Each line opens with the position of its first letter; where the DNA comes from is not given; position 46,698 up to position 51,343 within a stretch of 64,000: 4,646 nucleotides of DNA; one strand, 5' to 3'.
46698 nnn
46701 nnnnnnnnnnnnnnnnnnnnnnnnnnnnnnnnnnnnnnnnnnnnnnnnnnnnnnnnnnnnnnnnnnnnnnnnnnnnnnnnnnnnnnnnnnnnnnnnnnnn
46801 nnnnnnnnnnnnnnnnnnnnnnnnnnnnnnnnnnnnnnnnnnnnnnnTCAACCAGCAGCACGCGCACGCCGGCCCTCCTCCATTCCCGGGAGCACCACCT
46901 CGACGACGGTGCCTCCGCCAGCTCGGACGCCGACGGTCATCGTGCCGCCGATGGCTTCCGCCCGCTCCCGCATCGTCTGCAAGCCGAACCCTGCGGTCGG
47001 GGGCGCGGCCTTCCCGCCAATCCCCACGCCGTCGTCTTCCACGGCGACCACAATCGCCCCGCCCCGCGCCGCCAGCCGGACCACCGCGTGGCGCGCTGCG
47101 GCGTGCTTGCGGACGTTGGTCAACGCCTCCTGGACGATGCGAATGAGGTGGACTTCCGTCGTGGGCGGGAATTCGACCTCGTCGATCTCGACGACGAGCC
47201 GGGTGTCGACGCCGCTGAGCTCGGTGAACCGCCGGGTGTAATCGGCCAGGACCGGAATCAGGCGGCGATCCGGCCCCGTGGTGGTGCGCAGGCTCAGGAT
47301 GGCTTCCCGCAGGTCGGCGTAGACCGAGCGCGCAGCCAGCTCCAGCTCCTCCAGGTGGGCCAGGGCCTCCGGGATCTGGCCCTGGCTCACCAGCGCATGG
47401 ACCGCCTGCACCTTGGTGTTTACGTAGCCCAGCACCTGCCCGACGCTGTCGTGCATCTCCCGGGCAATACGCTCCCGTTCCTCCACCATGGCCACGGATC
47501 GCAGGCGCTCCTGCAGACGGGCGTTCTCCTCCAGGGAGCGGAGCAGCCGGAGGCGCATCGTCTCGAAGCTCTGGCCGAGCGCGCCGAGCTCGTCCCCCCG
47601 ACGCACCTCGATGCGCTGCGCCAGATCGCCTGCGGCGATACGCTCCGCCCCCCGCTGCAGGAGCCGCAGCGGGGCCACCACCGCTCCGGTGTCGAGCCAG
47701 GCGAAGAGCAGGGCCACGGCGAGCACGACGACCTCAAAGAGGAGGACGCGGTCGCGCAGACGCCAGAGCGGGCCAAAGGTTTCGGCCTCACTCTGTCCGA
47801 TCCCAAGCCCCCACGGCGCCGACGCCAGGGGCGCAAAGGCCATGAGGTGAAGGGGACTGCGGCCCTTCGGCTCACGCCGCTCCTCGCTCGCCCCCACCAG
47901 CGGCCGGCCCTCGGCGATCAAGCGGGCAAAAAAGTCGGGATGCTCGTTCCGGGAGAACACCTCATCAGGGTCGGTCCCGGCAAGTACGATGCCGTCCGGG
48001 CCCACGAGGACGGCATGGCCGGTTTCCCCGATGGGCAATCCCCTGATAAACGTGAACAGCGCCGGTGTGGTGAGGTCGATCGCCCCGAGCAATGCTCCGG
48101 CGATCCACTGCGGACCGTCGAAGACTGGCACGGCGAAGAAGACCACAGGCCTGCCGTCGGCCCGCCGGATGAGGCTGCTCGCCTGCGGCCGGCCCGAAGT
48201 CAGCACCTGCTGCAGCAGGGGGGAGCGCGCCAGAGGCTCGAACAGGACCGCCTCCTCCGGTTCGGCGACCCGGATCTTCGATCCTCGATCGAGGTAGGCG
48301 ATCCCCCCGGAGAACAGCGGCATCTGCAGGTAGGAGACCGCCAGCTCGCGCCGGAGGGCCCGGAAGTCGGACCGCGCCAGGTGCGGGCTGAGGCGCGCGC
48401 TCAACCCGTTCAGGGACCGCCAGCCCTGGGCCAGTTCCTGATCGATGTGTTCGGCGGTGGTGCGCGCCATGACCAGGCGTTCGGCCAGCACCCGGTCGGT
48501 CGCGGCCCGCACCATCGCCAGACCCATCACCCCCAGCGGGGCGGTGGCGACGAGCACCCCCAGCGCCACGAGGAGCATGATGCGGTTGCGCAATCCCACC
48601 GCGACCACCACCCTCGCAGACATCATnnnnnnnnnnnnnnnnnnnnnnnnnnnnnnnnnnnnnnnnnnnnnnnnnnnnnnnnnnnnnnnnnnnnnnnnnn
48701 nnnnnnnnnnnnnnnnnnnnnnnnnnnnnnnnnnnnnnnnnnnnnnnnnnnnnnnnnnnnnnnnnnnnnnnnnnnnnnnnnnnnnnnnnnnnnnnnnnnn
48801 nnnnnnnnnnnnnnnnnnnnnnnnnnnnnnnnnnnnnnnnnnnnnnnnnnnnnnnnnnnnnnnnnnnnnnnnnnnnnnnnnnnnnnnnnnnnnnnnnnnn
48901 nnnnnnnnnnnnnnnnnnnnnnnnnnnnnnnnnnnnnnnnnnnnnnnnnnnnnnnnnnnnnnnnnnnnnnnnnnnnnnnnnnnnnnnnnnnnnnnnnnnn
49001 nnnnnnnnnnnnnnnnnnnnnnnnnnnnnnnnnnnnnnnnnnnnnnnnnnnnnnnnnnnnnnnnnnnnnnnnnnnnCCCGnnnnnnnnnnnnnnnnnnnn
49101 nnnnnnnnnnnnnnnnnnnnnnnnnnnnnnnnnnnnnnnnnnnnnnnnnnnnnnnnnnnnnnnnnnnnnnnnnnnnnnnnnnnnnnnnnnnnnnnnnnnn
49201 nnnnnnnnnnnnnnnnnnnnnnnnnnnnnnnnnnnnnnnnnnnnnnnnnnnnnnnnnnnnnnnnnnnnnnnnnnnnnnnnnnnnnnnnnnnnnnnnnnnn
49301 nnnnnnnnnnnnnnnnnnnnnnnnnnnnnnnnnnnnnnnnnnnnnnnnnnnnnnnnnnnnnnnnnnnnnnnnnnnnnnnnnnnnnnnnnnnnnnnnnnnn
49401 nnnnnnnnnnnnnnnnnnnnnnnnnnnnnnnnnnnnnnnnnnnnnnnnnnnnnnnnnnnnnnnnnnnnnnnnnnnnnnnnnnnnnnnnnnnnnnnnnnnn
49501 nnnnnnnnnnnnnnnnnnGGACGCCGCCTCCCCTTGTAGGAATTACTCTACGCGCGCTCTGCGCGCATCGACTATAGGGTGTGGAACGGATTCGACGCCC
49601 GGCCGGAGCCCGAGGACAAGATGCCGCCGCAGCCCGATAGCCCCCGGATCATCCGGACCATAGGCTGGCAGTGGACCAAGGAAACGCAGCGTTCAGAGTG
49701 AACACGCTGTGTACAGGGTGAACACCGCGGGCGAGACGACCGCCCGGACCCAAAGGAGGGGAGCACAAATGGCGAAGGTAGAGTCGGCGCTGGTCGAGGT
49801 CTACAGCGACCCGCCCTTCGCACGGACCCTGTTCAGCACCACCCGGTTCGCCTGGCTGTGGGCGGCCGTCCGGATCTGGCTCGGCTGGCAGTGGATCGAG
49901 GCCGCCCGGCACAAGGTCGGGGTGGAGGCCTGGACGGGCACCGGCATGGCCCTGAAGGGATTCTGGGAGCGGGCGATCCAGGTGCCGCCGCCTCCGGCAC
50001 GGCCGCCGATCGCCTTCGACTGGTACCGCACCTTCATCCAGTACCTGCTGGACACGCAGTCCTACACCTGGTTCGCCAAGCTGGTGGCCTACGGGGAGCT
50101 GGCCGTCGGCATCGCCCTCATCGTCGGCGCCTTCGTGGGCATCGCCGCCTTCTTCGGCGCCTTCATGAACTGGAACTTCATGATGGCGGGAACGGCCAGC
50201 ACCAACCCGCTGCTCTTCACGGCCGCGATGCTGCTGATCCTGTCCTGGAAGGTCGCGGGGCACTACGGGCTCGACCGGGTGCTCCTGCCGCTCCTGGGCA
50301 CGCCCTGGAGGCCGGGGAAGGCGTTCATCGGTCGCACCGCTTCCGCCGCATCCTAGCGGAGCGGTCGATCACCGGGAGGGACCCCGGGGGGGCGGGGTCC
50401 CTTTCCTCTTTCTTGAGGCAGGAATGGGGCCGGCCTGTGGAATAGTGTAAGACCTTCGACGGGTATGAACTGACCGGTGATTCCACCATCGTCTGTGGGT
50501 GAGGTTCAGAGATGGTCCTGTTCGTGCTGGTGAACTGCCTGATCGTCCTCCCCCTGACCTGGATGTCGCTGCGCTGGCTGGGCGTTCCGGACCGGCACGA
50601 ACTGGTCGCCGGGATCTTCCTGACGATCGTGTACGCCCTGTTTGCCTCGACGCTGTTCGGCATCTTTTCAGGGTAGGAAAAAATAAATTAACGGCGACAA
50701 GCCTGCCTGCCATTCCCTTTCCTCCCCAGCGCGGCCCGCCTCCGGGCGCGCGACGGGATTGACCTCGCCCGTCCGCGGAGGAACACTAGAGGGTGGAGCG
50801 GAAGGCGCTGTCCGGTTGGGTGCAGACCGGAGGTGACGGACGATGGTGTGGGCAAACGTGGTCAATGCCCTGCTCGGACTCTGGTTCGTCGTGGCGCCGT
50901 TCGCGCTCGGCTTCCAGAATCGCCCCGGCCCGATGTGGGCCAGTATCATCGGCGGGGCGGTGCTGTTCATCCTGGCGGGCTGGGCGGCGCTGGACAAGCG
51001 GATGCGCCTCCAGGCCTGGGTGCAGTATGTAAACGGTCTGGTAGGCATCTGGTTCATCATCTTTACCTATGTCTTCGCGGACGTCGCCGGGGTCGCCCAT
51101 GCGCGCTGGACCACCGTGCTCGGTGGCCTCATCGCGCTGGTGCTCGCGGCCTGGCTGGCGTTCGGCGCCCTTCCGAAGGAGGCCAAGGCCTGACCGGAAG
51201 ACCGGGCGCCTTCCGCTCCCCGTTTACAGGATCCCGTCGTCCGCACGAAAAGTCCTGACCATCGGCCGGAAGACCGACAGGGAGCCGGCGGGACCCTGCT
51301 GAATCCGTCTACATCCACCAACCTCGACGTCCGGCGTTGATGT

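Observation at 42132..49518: Candidate cytochrome-free, copper-only quinol-to-N2O electron transfer module (NrfCD-like + five cupredoxins + embedded two-component system)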

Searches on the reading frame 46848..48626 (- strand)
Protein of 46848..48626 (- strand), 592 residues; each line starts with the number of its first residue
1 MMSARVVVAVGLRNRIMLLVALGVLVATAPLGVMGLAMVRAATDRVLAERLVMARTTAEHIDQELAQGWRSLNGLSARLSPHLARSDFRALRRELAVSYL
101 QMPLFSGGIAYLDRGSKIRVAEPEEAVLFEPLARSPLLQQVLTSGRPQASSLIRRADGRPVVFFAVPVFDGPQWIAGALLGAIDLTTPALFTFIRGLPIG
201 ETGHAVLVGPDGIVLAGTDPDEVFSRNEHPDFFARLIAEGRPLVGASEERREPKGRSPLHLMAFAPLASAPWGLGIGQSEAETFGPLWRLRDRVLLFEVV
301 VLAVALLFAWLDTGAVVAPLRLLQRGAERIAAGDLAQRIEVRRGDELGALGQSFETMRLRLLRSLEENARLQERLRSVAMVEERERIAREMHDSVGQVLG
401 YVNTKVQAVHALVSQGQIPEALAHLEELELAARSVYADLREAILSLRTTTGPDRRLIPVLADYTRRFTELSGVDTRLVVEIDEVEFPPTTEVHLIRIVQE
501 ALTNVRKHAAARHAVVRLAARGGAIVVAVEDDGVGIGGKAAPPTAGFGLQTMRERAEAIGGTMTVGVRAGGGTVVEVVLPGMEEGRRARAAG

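Call 3: search_protein_families(library=pfam, proteins=[window:46848-48626:-], max_evalue=0.01)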
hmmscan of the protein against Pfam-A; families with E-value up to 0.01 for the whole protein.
window:46848-48626:- (592 aa): 5 families
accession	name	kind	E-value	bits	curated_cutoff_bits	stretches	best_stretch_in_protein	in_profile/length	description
PF00672.30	HAMP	-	6e-16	58.9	25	1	314-362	4-52/53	HAMP domain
PF07730.19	HisKA_3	-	6.7e-14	52.6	24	1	383-449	1-66/68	Histidine kinase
PF02743.24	dCache_1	-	8.9e-14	52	45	1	51-276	12-239/240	Cache domain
PF02518.31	HATPase_c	-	9.2e-13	49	26.4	1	491-580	3-108/111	Histidine kinase-, DNA gyrase B-, and HSP90-like ATPase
PF13581.12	HATPase_c_2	-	0.00064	20.2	27.4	1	497-545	35-98/127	Histidine kinase-like ATPase domain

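Call 7: search_protein_families(library=ncbifam, proteins=[window:46848-48626:-], max_evalue=0.01)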
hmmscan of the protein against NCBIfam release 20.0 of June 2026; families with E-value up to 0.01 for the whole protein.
window:46848-48626:- (592 aa): 24 families
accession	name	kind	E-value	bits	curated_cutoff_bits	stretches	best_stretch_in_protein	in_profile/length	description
NF008184.0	PRK10935.1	equivalog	2.5e-41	141.9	553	2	370-584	350-562/565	nitrate/nitrite two-component system sensor histidine kinase NarQ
NF007896.0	PRK10600.1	equivalog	7.3e-34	117.4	578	2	370-579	377-583/598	nitrate/nitrite two-component system sensor histidine kinase NarX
NF008649.0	PRK11644.1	equivalog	5.1e-31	108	408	1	352-582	273-497/499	signal transduction histidine-protein kinase/phosphatase UhpB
NF052443.1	SensHisKinMctS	equivalog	1.4e-26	92.8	700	1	380-581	247-448/457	two-component system sensor histidine kinase MctS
NF047786.1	his_kin_MadS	equivalog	1.7e-23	83.4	500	1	368-580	215-434/434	MadS family sensor histidine kinase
NF052531.1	Strep_LiaS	equivalog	7e-22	78.1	450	1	293-580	45-326/328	envelope stress sensor histidine kinase LiaS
NF047322.1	HK_morpho_MacS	equivalog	1.5e-17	63.9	300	1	366-580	165-367/367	MacS family sensor histidine kinase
NF040691.1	MtrAB_MtrB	equivalog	3.4e-13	49.5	450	1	291-377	187-276/507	MtrAB system histidine kinase MtrB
NF038263.1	prot_phos_SiaA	equivalog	5.5e-10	38.4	700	1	294-395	312-415/658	biofilm regulation protein phosphatase SiaA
NF033092.0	HK_WalK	equivalog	1.4e-09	37.1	725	1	299-380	184-265/594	cell wall metabolism sensor histidine kinase WalK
NF012163.2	BaeS_SmeS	equivalog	7.4e-08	31.7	500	1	294-360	166-232/457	sensor histidine kinase efflux regulator BaeS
TIGR01386.1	cztS_silS_copS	subfamily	9.6e-07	28.1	292.55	1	288-361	160-234/457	heavy metal sensor histidine kinase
NF007007.0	PRK09470.1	equivalog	1.1e-06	27.9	486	1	293-375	169-248/463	envelope stress sensor histidine kinase CpxA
NF045911.1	TCSHisKinNblS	equivalog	1.1e-06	27.3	1000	1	299-368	188-257/621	two-component system sensor histidine kinase NblS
NF007837.0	PRK10549.1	equivalog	1.4e-06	27.3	603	1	303-372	175-240/466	envelope stress sensor histidine kinase BaeS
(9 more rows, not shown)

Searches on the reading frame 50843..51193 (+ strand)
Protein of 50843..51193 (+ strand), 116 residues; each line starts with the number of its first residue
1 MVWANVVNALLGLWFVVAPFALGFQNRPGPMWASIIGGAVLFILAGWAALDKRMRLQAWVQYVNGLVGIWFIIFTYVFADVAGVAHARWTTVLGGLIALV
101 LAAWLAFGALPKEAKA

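Call 70: search_protein_families(library=pfam, proteins=[window:50843-51193:+], max_evalue=0.00001)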
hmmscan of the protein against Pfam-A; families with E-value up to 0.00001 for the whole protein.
window:50843-51193:+ (116 aa): 1 family
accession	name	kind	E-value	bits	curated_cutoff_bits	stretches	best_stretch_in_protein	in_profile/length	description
PF03779.20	SPW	-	3.1e-15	56.8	31.5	1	3-103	1-93/93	SPW repeat domain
